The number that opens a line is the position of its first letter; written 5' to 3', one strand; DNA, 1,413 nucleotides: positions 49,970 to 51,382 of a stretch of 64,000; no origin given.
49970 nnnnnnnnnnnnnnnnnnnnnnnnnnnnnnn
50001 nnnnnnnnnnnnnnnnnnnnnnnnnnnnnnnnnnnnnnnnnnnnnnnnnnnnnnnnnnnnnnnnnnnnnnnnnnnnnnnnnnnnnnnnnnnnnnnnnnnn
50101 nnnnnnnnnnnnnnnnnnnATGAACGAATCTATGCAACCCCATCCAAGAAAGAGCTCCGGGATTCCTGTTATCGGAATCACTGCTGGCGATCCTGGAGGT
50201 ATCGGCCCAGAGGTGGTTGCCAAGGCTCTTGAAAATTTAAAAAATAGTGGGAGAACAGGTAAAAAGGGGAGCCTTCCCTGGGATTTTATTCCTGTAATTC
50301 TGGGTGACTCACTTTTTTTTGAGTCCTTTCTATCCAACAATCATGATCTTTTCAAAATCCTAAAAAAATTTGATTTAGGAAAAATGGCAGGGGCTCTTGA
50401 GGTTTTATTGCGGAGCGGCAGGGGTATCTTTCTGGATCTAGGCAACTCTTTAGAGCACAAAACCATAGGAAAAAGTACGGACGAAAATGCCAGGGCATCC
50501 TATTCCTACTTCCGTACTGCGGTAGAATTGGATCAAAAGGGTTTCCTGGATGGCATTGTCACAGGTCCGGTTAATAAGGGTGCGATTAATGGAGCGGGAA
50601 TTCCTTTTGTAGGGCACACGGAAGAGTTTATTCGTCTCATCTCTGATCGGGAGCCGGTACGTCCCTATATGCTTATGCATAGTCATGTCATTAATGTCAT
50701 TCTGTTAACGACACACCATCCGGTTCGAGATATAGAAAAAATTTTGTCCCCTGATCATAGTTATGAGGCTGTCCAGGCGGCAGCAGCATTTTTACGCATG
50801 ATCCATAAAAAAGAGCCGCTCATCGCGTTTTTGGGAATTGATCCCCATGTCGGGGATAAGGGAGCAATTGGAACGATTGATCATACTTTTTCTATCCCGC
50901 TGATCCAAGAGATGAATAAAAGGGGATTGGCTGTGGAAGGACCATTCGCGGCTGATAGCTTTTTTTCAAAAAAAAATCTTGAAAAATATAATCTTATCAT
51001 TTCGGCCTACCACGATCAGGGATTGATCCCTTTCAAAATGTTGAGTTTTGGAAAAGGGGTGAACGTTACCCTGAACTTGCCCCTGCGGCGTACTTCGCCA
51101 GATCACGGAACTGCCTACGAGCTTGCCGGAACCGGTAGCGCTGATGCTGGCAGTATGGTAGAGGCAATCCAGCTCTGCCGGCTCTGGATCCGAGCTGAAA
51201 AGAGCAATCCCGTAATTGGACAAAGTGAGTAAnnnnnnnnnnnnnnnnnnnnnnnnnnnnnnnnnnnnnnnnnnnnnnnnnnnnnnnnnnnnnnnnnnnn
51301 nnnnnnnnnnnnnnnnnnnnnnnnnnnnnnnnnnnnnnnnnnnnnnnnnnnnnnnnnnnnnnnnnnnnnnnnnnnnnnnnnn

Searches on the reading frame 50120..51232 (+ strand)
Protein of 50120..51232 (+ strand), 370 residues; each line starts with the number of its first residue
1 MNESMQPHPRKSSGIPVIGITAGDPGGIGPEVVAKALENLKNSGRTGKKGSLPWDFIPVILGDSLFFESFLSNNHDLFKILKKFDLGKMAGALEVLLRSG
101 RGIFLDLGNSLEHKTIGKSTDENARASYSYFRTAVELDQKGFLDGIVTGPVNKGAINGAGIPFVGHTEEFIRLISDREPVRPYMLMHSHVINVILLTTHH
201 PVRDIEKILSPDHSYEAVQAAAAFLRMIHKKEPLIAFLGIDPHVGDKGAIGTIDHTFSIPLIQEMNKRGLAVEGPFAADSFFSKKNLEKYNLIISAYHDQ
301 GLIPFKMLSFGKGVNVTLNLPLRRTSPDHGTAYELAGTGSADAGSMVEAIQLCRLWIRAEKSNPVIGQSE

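Call 74: search_protein_families(library=pfam, proteins=[window:50120-51232:+], max_evalue=0.001)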
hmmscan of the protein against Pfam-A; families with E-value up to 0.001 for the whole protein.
window:50120-51232:+ (370 aa): 1 family
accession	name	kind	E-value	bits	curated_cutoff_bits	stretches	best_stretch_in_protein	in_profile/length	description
PF04166.17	PdxA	-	4.6e-76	256.4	27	1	111-353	49-286/286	Pyridoxal phosphate biosynthetic protein PdxA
